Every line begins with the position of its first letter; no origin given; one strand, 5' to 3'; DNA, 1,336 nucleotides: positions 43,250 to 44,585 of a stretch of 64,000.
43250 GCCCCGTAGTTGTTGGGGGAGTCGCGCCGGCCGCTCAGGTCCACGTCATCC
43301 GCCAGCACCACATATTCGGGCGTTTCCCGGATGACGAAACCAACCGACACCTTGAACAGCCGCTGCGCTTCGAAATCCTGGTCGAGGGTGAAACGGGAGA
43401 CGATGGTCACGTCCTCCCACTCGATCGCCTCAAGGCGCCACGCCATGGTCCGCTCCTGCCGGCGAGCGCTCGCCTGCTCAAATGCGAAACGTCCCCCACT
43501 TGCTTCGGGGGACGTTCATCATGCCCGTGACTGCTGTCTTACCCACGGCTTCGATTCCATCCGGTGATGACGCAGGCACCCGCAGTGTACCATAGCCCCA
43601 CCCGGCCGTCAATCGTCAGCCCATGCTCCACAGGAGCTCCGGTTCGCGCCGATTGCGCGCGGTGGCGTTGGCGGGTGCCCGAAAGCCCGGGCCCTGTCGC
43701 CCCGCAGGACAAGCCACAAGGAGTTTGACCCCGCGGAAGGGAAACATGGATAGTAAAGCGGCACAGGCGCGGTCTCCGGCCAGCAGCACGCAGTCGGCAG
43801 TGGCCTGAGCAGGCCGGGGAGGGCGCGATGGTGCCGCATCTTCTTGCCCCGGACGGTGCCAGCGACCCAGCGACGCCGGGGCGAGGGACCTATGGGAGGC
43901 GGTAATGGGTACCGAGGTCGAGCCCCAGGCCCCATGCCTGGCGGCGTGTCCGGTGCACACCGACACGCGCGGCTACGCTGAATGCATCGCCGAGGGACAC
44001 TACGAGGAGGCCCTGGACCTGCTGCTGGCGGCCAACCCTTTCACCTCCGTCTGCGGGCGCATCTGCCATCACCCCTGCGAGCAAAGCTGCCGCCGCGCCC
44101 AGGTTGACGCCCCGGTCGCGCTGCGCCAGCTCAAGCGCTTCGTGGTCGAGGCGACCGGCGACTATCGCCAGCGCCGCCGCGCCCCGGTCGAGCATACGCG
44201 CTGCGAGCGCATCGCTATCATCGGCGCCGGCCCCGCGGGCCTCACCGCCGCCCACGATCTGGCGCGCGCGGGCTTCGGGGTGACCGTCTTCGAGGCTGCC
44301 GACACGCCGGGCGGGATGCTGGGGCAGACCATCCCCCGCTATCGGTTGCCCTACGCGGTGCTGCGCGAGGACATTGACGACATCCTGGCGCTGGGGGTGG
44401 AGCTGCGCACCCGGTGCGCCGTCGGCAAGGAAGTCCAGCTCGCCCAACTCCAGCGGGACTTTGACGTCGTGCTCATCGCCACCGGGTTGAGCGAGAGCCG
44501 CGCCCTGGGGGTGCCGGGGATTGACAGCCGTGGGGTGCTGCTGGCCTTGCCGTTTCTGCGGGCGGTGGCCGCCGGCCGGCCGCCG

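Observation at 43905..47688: Acetogen-style MetV-MetF coupled to a GltD-like flavoprotein carrying ferredoxin and MvhD domains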

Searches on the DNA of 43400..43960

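Call 51: search_rna_families(source=window, start=43400, end=43960, threshold=evalue, max_evalue=1)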
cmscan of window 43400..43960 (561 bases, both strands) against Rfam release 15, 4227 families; matches with E-value up to 1: 2.
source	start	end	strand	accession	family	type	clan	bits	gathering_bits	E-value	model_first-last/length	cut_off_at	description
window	43868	43947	+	RF03446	mir-2954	Gene; miRNA;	-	18.5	96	0.71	1-63/63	no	mir-2954 microRNA precursor family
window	43482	43581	+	RF02276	Hammerhead_II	Gene; ribozyme;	CL00010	18.1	37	0.56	1-66/66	no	Hammerhead ribozyme (type II)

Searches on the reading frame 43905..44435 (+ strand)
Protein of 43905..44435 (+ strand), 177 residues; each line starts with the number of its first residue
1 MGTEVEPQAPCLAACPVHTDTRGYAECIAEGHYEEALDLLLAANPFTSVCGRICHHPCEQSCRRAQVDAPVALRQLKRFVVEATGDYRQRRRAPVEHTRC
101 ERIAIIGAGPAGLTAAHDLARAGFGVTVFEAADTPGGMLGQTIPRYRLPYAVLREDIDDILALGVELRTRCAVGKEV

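Call 27: search_solved_structures(query=window:43905-44435:+, max_evalue=0.01, show_alignments=5)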
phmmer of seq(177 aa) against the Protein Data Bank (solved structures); distinct sequences matched with E-value up to 0.01: 95 (the best 60 are shown).
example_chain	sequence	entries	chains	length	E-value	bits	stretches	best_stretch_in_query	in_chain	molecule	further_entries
8oh5_C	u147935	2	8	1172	1.2e-40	142.4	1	8-176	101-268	Formate dehydrogenase-O, major subunit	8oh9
9bov_A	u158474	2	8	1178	1.3e-40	142.3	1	8-176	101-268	Molybdopterin oxidoreductase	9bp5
9n5u_A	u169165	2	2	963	4.9e-36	127.4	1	9-177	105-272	NfnA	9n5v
4ylf_B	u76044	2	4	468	1.4e-34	122.7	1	7-177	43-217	Dihydropyrimidine dehydrogenase subunit A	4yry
5vj7_A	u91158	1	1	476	8.4e-31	110.4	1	8-176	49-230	Oxidoreductase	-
5jca_L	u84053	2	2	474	4.3e-30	108.1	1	8-176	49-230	NADH-dependent Ferredoxin:NADP Oxidoreductase (NfnI) subunit alpha | NADH-dependent Ferredoxin:NADP Oxidoreductase subunit alpha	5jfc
7mfm_I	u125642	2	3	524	1.2e-24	90.3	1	13-176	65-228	Glutamate synthase (NADPH) small chain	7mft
2vdc_G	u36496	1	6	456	1.5e-18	70.5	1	11-175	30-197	GLUTAMATE SYNTHASE [NADPH] SMALL CHAIN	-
6s6s_G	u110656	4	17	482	1.7e-18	70.3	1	11-175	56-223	Glutamate synthase [NADPH] small chain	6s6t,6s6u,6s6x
1h7x_A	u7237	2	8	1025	7.1e-18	68.3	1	8-167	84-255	DIHYDROPYRIMIDINE DEHYDROGENASE | Dihydropyrimidine dehydrogenase [NADP(+)]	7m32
7m31_A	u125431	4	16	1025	7.6e-18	68.2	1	8-167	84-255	Dihydropyrimidine dehydrogenase [NADP(+)]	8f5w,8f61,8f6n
1gt8_A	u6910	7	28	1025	7.7e-18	68.2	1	8-167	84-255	DIHYDROPYRIMIDINE DEHYDROGENASE | Dihydropyrimidine dehydrogenase [NADP(+)]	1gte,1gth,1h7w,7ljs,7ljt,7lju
5nmw_A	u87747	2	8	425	4.2e-07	33.2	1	101-140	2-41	Flavin-containing monooxygenase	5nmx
7rt0_A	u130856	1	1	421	2.6e-06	30.6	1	102-150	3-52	4-methylaminobutanoate oxidase (methylamine-forming)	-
6l6j_A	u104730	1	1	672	3.8e-06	30.1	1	91-141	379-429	Oxidored_FMN domain-containing protein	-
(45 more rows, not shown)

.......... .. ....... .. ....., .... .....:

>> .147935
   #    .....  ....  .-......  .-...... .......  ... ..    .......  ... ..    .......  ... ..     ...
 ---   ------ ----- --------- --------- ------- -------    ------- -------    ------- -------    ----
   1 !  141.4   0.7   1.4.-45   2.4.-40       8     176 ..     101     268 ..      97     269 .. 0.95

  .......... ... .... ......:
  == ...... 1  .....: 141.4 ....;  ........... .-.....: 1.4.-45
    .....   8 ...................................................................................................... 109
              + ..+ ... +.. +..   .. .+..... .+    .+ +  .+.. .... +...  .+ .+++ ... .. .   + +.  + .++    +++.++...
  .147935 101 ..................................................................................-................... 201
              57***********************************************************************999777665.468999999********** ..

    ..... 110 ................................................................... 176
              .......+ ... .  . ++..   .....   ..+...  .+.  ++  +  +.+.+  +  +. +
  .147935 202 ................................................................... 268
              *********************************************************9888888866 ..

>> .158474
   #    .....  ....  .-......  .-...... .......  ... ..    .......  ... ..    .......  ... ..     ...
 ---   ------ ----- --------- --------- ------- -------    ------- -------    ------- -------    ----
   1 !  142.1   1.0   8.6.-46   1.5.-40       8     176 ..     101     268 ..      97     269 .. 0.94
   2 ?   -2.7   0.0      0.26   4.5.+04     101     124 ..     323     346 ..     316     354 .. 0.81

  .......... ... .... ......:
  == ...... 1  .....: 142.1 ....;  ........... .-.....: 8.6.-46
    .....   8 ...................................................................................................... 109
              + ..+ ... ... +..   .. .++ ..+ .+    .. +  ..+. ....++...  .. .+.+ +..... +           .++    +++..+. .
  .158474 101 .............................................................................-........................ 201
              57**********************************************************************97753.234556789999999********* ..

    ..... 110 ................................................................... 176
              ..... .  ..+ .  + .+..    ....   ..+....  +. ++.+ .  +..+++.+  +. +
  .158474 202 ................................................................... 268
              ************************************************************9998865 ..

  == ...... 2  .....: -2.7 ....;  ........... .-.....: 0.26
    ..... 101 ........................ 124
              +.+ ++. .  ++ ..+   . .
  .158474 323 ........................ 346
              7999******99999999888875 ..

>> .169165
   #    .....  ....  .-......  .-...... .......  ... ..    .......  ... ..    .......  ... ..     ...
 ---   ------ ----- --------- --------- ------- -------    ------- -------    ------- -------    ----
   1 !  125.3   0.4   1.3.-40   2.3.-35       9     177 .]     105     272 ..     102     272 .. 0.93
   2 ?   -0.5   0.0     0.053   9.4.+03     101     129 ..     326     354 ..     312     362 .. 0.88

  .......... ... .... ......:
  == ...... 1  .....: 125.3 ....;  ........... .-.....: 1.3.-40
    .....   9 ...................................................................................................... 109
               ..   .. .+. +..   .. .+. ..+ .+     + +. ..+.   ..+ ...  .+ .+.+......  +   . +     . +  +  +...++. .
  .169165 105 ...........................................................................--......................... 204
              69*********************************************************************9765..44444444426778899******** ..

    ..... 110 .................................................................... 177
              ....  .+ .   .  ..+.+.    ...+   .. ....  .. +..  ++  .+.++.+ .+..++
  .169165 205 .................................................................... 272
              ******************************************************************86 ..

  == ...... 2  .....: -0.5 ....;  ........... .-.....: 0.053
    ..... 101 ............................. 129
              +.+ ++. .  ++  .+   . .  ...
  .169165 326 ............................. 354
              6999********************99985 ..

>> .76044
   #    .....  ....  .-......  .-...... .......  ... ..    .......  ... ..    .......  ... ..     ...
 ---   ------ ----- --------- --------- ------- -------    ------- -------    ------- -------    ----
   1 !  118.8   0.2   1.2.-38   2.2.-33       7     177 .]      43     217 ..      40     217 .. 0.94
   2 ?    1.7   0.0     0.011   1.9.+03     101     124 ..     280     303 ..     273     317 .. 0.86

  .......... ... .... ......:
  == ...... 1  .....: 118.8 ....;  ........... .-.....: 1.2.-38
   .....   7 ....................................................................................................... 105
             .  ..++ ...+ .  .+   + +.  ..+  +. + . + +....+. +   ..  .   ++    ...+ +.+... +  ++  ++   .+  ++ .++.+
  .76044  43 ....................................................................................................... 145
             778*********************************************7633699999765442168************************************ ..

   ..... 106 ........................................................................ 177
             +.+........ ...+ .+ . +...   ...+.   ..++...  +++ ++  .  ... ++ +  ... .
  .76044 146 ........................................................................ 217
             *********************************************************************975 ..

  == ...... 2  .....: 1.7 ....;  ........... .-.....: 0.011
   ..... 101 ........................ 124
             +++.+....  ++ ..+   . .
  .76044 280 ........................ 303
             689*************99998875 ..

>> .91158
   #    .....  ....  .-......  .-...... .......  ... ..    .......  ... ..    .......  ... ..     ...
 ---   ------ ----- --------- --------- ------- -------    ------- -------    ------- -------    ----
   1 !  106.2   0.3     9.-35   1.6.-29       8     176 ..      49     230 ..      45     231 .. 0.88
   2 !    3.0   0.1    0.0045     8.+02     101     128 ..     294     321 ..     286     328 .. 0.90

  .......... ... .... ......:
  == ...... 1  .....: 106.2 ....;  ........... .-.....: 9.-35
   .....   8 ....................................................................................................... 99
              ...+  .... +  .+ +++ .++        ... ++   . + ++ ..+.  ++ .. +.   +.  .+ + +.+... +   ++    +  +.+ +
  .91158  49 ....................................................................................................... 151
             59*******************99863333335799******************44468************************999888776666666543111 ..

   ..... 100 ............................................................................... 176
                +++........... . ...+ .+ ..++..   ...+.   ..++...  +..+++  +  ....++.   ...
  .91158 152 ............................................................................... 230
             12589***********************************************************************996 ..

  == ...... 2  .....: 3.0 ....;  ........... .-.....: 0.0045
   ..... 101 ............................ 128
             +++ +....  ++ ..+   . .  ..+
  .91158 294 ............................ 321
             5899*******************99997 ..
